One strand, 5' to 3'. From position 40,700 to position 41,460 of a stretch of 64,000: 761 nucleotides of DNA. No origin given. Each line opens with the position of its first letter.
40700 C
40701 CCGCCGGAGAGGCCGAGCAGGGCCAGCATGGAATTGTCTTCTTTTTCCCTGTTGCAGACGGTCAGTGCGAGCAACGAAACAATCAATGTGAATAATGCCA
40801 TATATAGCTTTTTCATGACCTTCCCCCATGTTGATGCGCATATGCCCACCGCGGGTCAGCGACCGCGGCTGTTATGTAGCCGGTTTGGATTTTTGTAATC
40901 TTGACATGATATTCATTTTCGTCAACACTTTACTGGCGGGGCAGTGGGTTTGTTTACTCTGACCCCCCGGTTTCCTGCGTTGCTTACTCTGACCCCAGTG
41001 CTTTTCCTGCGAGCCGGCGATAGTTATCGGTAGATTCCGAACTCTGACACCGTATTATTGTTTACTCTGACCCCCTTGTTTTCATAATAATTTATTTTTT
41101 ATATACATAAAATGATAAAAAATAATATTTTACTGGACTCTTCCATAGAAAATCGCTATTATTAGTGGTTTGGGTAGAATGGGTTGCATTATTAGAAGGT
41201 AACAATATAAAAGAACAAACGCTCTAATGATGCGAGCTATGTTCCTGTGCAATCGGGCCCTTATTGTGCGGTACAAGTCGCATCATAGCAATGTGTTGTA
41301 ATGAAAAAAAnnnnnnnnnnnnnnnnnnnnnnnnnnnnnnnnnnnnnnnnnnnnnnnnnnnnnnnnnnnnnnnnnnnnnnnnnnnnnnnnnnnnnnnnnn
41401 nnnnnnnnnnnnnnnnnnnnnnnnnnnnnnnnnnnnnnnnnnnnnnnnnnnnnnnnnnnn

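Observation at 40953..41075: Second dispersed repeat family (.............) that co-occurs with the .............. motif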

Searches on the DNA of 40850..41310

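Call 60: search_rna_families(source=window, start=40850, end=41310, threshold=evalue, max_evalue=1)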
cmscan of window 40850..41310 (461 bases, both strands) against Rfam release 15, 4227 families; matches with E-value up to 1: 0.
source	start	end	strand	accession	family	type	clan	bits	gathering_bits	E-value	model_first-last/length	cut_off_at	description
